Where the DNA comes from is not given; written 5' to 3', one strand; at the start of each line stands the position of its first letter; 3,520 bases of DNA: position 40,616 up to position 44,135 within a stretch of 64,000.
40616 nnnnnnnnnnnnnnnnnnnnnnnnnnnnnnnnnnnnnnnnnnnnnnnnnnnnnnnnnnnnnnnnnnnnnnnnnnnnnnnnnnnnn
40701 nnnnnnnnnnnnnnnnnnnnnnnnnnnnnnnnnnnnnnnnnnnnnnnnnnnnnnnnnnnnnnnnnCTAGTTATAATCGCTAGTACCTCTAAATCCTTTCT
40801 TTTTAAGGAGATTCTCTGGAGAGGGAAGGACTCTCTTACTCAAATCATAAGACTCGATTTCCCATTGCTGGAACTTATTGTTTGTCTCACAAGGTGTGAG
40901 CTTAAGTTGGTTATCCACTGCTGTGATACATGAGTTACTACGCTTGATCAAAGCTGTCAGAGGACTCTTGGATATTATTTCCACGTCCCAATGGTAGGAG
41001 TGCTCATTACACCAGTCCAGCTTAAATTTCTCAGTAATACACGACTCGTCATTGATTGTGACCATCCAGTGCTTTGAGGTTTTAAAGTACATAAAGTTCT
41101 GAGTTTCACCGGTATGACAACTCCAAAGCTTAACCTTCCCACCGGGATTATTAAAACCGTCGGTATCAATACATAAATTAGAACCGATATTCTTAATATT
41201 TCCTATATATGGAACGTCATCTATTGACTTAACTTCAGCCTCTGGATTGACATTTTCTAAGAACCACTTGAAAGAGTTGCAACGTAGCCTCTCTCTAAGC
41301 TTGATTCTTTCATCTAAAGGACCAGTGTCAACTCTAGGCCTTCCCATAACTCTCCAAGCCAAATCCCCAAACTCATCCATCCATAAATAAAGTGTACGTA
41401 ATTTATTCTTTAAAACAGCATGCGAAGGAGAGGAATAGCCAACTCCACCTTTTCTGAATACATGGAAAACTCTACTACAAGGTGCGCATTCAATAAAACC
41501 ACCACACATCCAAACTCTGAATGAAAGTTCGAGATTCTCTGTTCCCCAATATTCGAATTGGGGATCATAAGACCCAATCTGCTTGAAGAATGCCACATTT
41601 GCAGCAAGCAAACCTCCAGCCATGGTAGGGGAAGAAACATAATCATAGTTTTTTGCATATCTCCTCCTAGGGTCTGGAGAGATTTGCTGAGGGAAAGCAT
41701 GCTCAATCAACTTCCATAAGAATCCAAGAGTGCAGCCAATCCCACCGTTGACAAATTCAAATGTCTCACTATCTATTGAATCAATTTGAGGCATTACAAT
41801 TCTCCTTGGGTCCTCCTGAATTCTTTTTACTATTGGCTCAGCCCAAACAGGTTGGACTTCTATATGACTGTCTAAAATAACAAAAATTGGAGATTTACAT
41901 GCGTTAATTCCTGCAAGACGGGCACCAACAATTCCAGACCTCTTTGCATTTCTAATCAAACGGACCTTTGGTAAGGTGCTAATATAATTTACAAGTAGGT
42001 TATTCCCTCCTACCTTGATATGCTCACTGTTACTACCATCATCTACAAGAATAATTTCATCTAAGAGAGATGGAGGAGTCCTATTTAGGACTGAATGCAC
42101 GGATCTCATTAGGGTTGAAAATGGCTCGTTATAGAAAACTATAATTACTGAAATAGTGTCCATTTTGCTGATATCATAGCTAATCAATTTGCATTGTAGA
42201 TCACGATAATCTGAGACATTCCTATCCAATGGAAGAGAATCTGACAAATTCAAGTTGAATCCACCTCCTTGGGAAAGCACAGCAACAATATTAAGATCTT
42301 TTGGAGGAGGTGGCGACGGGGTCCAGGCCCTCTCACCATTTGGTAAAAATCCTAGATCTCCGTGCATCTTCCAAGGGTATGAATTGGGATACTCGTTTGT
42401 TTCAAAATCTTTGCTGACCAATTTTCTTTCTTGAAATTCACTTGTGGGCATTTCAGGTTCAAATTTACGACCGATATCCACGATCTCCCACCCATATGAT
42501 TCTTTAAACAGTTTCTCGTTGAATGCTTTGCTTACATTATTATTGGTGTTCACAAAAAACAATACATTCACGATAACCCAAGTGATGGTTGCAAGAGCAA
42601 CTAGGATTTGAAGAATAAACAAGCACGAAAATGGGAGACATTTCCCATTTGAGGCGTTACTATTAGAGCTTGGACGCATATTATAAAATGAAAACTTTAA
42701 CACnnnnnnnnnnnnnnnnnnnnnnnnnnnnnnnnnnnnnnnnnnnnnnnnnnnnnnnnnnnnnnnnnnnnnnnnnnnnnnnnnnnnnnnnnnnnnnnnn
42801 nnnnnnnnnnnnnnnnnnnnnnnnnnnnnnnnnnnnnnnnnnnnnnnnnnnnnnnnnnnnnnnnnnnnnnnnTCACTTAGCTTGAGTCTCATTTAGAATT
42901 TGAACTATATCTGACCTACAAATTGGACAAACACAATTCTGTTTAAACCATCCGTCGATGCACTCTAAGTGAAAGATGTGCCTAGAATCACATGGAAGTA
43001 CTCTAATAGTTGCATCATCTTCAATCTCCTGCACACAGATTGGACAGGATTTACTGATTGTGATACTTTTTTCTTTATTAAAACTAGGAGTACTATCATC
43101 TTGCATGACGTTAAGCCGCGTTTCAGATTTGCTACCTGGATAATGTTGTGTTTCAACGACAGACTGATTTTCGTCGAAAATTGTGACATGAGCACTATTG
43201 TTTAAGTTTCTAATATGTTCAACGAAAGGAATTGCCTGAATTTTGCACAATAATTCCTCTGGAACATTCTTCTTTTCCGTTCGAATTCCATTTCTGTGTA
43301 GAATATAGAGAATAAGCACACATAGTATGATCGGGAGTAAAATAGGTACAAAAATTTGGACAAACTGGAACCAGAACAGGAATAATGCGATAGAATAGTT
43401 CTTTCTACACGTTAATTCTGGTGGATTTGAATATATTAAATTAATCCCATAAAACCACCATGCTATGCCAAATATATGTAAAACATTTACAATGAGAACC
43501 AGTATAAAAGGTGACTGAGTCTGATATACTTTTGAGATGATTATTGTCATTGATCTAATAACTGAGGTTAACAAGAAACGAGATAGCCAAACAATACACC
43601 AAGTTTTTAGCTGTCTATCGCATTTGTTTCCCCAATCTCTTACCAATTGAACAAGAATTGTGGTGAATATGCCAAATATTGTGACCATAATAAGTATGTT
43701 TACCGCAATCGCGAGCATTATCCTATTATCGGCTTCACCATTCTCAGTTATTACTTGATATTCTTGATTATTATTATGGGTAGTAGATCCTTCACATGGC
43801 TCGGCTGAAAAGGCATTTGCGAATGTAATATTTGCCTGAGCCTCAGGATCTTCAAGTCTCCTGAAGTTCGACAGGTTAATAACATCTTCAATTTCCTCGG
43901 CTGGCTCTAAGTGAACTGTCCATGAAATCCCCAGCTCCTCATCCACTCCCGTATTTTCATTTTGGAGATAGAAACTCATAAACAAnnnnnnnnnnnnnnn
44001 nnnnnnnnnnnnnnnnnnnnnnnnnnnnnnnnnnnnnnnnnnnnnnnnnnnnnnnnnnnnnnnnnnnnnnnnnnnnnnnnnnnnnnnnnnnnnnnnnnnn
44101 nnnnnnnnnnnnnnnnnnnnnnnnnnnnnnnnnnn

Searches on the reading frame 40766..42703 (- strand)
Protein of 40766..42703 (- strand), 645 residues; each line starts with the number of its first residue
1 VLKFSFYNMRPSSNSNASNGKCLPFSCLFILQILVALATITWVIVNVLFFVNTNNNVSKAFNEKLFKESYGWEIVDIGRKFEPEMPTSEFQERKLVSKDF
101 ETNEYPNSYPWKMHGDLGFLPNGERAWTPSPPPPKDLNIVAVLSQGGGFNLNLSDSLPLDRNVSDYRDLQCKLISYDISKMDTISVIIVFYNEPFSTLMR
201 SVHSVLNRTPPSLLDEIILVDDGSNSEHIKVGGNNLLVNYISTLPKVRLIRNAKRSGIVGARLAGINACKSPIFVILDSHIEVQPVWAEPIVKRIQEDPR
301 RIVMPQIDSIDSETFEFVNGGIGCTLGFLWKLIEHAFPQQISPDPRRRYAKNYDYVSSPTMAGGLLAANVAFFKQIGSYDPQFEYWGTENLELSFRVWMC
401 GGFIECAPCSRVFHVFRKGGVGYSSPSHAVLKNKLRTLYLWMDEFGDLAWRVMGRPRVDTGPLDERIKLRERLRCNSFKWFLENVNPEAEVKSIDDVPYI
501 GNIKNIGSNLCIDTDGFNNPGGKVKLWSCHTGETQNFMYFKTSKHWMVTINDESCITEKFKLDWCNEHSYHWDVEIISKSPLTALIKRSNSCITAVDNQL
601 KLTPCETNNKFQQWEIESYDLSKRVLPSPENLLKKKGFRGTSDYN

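Call 7: search_protein_families(library=pfam, max_evalue=1, proteins=[window:40766-42703:-])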
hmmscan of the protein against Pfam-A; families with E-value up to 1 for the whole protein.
window:40766-42703:- (645 aa): 4 families
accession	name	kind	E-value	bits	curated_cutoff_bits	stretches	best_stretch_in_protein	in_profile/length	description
PF00535.33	Glycos_transf_2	-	6.3e-27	95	23.3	1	185-320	1-128/168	Glycosyl transferase family 2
PF00652.28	Ricin_B_lectin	-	1.3e-09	38.7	29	2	501-614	3-126/126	Ricin-type beta-trefoil lectin domain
PF02709.20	Glyco_transf_7C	-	2e-08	34.2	23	1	356-415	14-75/78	N-terminal domain of galactosyltransferase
PF14200.12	RicinB_lectin_2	-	0.00061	20.9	25.6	1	502-548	16-62/89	Ricin-type beta-trefoil lectin domain-like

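Call 9: list_cluster_members(proteins=[P0001, window:40766-42703:-])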
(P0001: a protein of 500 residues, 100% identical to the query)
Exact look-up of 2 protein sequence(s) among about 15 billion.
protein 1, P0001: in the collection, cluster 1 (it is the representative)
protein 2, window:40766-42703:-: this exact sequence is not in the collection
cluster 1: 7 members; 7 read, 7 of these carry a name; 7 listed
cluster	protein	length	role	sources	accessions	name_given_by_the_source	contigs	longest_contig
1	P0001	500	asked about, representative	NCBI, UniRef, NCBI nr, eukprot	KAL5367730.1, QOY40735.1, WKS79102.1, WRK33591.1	UDP-N-acetylgalactosamine: polypeptide N-acetylgalactosaminyltransferase [Cryptosporidium ... | Glycosyltransferase 2-like domain-containing protein n=1 Tax=Cryptosporidium parvum ... | Glycosyltransferase 2-like [Cryptosporidium parvum]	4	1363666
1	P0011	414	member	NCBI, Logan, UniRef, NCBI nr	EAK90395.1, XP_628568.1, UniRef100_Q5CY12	UDP-N-acetylgalactosamine: polypeptide N-acetylgalactosaminyltransferase, signal peptide ...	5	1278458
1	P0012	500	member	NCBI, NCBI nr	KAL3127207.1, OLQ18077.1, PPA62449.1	Glycosyl transferase family 2 family protein [Cryptosporidium hominis] | N-acetylgalactosaminyltransferase 7 [Cryptosporidium hominis]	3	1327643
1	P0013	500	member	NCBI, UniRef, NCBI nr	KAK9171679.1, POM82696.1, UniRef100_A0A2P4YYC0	Glycosyl transferase family 2 family protein [Cryptosporidium meleagridis] | Glycosyl transferase family 2 family protein n=1 Tax=Cryptosporidium meleagridis ...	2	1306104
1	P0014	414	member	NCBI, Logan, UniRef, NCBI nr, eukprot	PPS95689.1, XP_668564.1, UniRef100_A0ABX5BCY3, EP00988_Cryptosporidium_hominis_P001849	Glycosyltransferase 2-like protein [Cryptosporidium hominis] | Glycosyltransferase 2-like protein n=1 Tax=Cryptosporidium hominis TaxID=237895 ... | UDP-N-acetyl-D-galactosamine:polypeptide N-acetylgalactosaminyltransferase T4 ...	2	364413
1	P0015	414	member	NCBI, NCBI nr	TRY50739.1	Glycosyltransferase 2-like [Cryptosporidium tyzzeri]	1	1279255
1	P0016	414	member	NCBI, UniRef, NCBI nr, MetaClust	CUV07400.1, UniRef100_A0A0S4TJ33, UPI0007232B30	unnamed protein product [Cryptosporidium hominis] | Glycosyltransferase 2-like domain-containing protein n=1 Tax=Cryptosporidium hominis ... | status=active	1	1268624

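Call 35: find_homologous_proteins(query=window:40769-42679:-, max_evalue=1e-10)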
Query window:40769-42679:- (637 aa): 1140 proteins with E <= 1e-10 among 8000 candidates; the best 120 are listed.
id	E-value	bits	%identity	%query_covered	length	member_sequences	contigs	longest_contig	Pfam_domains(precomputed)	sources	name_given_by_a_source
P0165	0.0e+0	1505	100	100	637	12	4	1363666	PF00652.29,PF00535.33,PF02709.21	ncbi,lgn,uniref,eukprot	ncbi:extracellular protein with a signal peptide followed by family 2 glycosyltransferase and ricin 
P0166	0.0e+0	1255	82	100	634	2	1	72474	PF00652.29,PF00535.33,PF02709.21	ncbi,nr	ncbi:glycosyl transferase [Cryptosporidium felis]|nr:glycosyl transferase [Cryptosporidium felis]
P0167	0.0e+0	1227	80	100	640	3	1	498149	PF00652.29,PF00535.33,PF02709.21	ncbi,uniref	ncbi:hypothetical protein RS030_203107 [Cryptosporidium xiaoi]|uniref:Uncharacterized protein n=1 Ta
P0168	5.4e-278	942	64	99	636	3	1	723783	PF14200.13,PF00652.29,PF00535.33,PF02709.21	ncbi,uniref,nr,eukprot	ncbi:glycosyl transferase [Cryptosporidium muris RN66]|uniref:Glycosyl transferase, group 2 family p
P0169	5.9e-195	667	50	93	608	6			PF00652.29,PF00535.33,PF02709.21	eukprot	eukprot:GHVS01069985.1.p1 GENE.GHVS01069985.1~~GHVS01069985.1.p1 ORF type:complete len:609 (+),score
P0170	1.5e-186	640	49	91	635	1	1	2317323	PF00652.29,PF00535.33,PF02709.21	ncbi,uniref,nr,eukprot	ncbi:putative UDP-N-acetyl-D-galactosamine:polypeptide N-acetylgalactosaminyltransferase T3 [Neospor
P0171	3.0e-185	635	55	81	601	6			PF13641.13,PF00652.29,PF00535.33,PF02709.21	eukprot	eukprot:GHVN01071670.1.p1 GENE.GHVN01071670.1~~GHVN01071670.1.p1 ORF type:complete len:602 (+),score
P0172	1.8e-182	626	48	96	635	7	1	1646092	PF00652.29,PF00535.33,PF02709.21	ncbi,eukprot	ncbi:UNVERIFIED_CONTAM: glycosyl transferase [Hammondia hammondi]|eukprot:XP_008885227.1 glycosyl tr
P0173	4.8e-181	621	49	92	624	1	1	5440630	PF00652.29,PF00535.33,PF02709.21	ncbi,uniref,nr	ncbi:glycosyl transferase [Besnoitia besnoiti]|uniref:Glycosyl transferase n=1 Tax=Besnoitia besnoit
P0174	7.3e-180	618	53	81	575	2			PF00652.29,PF00535.33,PF02709.21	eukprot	eukprot:GHVO01065546.1.p1 GENE.GHVO01065546.1~~GHVO01065546.1.p1 ORF type:complete len:636 (+),score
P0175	3.9e-179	615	49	94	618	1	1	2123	PF00652.29,PF00535.33,PF02709.21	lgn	-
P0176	1.4e-178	613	60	69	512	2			PF00535.33,PF02709.21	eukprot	eukprot:GHVS01025063.1.p1 GENE.GHVS01025063.1~~GHVS01025063.1.p1 ORF type:complete len:513 (+),score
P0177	9.0e-176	604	52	82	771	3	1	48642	PF00652.29,PF00535.33,PF02709.21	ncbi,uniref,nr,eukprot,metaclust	ncbi:unnamed protein product [Vitrella brassicaformis CCMP3155]|uniref:Uncharacterized protein n=1 T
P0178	2.4e-175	603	54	78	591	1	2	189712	PF00652.29,PF00535.33,PF02709.21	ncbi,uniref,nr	ncbi:inactive polypeptide N-acetylgalactosaminyltransferase-like protein 5 [Cyclospora cayetanensis]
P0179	8.0e-175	601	52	81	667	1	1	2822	PF00652.29,PF00535.33,PF02709.21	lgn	-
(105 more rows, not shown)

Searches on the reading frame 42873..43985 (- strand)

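Call 7: search_protein_families(library=pfam, max_evalue=1, proteins=[window:42873-43985:-])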
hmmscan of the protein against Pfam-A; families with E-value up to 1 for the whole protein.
window:42873-43985:- (370 aa): 17 families
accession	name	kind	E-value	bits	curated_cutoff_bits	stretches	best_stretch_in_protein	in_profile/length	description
PF13639.12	zf-RING_2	-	1.3e-12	48.2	27.3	1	313-357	2-44/44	Ring finger domain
PF12678.13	zf-rbx1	-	3.4e-08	34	31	1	309-357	9-55/55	RING-H2 zinc finger domain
PF17123.11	zf-RING_11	-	5.9e-07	29.5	27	1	314-343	2-29/29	RING-like zinc finger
PF13923.12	zf-C3HC4_2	-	0.00018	21.7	27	1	314-356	2-40/40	Zinc finger, C3HC4 type (RING finger)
PF00097.31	zf-C3HC4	-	0.00087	19.5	21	1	314-356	1-40/40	Zinc finger, C3HC4 type (RING finger)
PF14634.12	zf-RING_5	-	0.00096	19.5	27.9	1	314-357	2-42/43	zinc-RING finger domain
PF13445.12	zf-RING_UBOX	-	0.0012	19.2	25.2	1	314-354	1-39/39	RING-type zinc-finger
PF13920.12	zf-C3HC4_3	-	0.0027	17.9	27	1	312-362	3-48/49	Zinc finger, C3HC4 type (RING finger)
PF12861.13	zf-ANAPC11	-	0.0056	17.2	25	1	313-359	14-60/65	Anaphase-promoting complex subunit 11 RING-H2 finger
PF24921.1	RING_XB3-XBAT31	-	0.019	15.4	50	1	349-362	44-57/57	E3 ubiquitin-protein ligase XB3/XBAT31 RING finger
PF17120.11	zf-RING_16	-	0.028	14.5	27.4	1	310-354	3-45/57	RING/Ubox like zinc-binding domain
PF13369.12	Transglut_core2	-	0.04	13.8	23.5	1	217-252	66-101/155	Transglutaminase-like superfamily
PF17915.7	zf_Rg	-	0.075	12.9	25.5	1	310-333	6-29/49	Reverse gyrase zinc finger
PF14447.12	Prok-RING_4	-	0.08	13.3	27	0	311-325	31-44/46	Prokaryotic RING finger family 4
PF23555.2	zf-RING_Vps41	-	0.44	10.6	30.3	0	314-350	3-42/52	Vps41 C-terminal RING finger domain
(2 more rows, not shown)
